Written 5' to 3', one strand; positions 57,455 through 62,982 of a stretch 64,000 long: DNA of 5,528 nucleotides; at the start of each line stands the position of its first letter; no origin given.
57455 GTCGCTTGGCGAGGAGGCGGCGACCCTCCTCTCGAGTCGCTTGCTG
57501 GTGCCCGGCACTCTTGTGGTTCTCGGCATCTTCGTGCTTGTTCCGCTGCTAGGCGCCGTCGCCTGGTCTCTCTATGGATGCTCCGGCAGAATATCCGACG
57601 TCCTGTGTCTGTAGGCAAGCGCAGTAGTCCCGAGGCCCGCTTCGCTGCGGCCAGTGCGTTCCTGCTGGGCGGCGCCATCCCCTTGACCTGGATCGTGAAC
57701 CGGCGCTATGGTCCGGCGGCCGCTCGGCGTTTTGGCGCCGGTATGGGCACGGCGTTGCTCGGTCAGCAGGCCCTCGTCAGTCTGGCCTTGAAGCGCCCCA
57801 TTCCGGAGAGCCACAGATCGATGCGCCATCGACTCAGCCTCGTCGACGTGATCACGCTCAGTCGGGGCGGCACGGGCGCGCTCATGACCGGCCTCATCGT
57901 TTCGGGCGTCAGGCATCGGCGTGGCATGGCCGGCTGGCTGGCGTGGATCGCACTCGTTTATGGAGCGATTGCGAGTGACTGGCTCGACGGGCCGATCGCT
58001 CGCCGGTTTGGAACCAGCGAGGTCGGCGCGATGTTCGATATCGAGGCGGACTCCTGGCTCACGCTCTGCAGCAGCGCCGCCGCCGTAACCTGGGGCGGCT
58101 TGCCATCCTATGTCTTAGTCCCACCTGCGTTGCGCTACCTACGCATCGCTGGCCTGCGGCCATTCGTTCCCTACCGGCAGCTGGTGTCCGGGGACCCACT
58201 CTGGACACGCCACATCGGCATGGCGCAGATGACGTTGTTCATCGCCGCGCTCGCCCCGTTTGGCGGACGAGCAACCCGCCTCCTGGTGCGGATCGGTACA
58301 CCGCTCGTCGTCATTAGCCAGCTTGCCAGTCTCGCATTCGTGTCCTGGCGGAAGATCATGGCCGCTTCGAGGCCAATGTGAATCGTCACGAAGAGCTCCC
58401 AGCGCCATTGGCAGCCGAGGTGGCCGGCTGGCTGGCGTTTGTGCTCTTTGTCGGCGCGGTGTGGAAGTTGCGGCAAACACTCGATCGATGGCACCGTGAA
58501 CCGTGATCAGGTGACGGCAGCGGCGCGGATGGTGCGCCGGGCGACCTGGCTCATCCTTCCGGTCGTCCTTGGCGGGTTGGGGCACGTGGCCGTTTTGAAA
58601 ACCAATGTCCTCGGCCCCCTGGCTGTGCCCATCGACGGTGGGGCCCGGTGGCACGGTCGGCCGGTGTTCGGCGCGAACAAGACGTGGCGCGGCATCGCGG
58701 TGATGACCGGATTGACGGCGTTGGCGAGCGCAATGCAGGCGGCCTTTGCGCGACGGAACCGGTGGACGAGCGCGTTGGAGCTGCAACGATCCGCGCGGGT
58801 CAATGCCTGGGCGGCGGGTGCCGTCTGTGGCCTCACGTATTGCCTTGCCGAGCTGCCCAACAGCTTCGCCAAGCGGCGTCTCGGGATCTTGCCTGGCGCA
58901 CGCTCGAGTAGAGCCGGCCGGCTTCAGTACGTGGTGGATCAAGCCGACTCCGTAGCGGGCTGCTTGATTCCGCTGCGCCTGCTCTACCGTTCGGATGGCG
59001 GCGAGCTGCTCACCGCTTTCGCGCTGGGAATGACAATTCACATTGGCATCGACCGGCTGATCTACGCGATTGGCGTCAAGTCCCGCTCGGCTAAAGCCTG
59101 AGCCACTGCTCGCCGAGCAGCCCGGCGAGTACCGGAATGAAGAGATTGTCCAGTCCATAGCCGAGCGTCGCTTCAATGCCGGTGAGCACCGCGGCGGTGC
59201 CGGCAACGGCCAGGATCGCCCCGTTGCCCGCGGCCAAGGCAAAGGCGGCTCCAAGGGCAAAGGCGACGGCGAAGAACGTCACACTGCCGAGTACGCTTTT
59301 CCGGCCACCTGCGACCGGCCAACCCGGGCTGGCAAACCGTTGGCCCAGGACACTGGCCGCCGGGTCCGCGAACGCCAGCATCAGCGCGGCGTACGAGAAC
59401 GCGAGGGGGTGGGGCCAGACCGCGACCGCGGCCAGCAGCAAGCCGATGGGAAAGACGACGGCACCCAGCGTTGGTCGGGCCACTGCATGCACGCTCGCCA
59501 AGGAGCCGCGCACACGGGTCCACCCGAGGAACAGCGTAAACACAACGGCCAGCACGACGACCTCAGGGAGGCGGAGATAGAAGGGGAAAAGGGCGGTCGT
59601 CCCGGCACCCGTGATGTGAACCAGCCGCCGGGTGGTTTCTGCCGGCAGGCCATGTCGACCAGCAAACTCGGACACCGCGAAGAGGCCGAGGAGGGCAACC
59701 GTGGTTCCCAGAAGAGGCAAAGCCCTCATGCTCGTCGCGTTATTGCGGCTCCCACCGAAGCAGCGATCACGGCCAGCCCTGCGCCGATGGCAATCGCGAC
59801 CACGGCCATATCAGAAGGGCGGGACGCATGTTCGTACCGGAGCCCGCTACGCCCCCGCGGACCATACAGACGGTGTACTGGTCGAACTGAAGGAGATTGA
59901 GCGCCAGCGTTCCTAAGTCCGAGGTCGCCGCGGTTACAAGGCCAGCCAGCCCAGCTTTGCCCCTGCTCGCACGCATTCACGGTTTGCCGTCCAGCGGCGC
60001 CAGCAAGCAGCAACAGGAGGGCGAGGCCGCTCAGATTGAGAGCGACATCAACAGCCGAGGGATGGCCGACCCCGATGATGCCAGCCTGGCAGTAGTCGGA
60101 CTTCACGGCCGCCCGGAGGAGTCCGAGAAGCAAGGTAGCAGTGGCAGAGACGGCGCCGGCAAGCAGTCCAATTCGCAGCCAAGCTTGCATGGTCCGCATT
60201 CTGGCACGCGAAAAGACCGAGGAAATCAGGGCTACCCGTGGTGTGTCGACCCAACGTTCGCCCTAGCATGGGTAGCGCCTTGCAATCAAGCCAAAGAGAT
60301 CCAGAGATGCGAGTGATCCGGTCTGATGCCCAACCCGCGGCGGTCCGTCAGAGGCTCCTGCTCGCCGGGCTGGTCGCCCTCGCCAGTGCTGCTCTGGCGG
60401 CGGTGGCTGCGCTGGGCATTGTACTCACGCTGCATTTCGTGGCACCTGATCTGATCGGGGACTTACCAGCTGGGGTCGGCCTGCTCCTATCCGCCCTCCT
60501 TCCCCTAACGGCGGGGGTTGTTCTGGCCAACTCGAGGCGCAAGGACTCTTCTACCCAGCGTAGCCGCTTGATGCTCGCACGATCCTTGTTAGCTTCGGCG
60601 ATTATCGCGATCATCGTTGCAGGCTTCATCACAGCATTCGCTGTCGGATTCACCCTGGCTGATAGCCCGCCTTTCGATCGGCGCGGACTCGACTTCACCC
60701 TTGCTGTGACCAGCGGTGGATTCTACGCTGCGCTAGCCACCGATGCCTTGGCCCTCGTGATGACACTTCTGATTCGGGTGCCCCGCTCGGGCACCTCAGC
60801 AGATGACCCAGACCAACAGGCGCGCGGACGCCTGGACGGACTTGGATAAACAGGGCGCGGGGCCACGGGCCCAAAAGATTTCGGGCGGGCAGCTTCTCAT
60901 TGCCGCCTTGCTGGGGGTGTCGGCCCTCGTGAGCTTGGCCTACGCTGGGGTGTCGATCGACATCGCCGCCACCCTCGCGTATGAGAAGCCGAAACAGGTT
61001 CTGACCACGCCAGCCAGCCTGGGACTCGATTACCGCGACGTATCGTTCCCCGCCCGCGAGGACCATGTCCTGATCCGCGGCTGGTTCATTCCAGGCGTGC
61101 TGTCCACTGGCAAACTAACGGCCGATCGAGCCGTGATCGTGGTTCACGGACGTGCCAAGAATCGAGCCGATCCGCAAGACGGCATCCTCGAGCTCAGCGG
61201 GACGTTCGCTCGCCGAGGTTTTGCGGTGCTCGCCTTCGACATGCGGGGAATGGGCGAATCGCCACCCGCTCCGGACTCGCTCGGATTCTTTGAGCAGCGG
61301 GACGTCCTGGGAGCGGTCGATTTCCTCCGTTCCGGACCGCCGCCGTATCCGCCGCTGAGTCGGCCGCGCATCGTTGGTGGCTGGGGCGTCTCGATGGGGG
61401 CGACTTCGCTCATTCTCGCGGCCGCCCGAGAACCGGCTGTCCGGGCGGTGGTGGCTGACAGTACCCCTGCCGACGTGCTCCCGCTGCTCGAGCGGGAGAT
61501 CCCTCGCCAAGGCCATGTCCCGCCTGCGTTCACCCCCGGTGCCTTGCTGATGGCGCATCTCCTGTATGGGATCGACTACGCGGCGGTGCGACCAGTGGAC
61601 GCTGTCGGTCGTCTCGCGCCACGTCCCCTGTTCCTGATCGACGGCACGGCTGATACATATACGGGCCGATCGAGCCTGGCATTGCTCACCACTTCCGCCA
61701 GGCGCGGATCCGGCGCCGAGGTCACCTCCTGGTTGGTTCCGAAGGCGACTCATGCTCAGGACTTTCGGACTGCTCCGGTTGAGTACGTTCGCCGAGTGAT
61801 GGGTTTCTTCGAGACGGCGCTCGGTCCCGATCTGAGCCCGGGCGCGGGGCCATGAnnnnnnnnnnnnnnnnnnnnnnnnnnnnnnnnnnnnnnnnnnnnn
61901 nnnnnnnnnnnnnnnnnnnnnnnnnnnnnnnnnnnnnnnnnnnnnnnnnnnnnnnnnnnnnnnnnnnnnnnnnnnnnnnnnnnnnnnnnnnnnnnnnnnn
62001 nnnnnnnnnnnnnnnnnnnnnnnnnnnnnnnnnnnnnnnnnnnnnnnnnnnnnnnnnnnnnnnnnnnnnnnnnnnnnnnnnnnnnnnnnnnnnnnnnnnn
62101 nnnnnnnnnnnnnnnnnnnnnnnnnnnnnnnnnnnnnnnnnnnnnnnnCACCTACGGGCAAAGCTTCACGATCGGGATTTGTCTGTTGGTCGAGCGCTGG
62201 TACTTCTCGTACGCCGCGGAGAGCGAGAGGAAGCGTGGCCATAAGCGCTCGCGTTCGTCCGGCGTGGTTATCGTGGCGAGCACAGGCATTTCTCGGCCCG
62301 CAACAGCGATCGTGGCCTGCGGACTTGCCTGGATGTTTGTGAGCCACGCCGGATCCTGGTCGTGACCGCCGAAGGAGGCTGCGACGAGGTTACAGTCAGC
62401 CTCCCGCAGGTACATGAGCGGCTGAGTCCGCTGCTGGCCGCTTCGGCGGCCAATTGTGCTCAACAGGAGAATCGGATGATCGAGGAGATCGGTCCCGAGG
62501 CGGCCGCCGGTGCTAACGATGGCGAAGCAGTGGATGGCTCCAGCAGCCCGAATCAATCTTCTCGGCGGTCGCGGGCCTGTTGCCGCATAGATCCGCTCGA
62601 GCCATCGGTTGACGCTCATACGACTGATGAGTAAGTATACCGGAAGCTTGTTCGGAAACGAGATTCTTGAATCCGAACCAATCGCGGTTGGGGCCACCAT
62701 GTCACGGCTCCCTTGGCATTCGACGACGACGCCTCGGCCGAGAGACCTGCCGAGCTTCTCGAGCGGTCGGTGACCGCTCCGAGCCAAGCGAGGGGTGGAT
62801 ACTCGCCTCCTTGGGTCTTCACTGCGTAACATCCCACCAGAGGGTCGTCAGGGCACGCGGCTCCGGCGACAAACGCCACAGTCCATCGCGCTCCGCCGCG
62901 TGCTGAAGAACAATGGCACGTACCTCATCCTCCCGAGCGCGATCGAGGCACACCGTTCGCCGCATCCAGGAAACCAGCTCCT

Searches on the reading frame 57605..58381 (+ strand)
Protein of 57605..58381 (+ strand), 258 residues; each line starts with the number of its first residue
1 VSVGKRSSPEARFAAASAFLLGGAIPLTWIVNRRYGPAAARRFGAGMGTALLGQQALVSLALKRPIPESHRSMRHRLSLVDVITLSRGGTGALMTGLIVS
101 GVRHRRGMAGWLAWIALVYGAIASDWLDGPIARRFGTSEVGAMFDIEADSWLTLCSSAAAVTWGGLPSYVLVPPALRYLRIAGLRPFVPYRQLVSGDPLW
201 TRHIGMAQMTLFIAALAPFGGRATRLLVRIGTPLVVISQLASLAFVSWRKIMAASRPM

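Call 66: search_protein_families(library=pfam, proteins=[window:57605-58381:+], max_evalue=0.001)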
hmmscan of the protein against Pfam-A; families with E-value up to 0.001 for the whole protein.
window:57605-58381:+ (258 aa): 1 family
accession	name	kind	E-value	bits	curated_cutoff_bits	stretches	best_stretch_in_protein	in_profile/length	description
PF01066.26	CDP-OH_P_transf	-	4.1e-10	40.7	22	1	108-228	26-143/152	CDP-alcohol phosphatidyltransferase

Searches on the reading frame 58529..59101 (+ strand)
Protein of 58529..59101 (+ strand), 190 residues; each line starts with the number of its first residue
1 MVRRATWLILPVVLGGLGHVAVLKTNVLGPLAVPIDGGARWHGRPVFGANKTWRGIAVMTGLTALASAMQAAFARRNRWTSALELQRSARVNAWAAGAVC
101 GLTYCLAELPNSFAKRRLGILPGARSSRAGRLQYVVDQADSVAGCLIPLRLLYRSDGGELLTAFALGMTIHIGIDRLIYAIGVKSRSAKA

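Call 66: search_protein_families(library=pfam, proteins=[window:58529-59101:+], max_evalue=0.001)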
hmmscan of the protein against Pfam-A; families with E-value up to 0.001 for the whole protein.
window:58529-59101:+ (190 aa): 1 family
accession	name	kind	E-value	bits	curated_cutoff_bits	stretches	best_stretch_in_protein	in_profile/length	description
PF01864.22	CarS-like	-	4e-07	30.6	22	1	21-184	18-171/175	CDP-archaeol synthase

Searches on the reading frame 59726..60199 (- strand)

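Call 66: search_protein_families(library=pfam, proteins=[window:59726-60199:-], max_evalue=0.001)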
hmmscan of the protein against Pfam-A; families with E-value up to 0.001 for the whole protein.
window:59726-60199:- (157 aa): 1 family
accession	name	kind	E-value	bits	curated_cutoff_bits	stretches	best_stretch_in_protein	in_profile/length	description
PF02656.20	DUF202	-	0.00018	22.3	23.4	0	2-68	8-59/68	Domain of unknown function (DUF202)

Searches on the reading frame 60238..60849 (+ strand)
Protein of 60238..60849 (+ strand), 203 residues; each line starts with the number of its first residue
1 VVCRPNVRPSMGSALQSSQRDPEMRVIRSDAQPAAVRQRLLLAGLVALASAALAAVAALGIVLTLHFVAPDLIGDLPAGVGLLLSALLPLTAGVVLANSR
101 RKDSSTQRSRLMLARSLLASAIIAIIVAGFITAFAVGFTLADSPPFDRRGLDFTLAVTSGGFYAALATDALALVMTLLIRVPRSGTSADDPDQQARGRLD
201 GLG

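Call 66: search_protein_families(library=pfam, proteins=[window:60238-60849:+], max_evalue=0.001)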
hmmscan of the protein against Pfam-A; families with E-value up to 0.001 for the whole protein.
window:60238-60849:+ (203 aa): 1 family
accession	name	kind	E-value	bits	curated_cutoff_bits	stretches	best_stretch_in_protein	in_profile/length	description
PF01757.29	Acyl_transf_3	-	0.00035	20.2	31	1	45-183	152-266/326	Acyltransferase domain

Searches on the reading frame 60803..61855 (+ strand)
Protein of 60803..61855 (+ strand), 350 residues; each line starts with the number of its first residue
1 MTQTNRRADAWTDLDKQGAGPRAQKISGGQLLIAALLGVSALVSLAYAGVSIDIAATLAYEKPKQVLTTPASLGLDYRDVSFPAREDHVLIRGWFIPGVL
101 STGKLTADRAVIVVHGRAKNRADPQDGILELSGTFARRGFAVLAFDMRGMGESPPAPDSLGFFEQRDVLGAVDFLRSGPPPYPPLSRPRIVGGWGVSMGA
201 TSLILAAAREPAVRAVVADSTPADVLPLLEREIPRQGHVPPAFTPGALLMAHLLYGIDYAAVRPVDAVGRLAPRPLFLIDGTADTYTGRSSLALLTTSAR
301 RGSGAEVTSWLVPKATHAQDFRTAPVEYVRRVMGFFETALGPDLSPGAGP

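Call 66: search_protein_families(library=pfam, proteins=[window:60803-61855:+], max_evalue=0.001)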
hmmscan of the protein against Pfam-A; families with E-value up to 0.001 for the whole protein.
window:60803-61855:+ (350 aa): 4 families
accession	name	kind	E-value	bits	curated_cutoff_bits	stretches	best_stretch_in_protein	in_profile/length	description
PF00561.26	Abhydrolase_1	-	2.3e-09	37.7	25.8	1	110-236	2-116/245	alpha/beta hydrolase fold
PF12146.15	Hydrolase_4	-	1.4e-07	31.5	27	1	108-218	4-106/239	Serine aminopeptidase, S33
PF02129.25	Peptidase_S15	-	1.7e-07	31.7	23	1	123-225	46-132/262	X-Pro dipeptidyl-peptidase (S15 family)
PF12697.13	Abhydrolase_6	-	7.8e-06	27.1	26.3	1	130-296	19-173/217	Alpha/beta hydrolase family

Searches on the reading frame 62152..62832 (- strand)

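Call 66: search_protein_families(library=pfam, proteins=[window:62152-62832:-], max_evalue=0.001)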
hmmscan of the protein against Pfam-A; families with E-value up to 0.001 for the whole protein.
window:62152-62832:- (226 aa): 1 family
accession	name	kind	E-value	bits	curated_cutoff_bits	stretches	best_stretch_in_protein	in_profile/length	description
PF04075.20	F420H2_quin_red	-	1.3e-32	113.1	22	1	107-223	11-127/130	F420H(2)-dependent quinone reductase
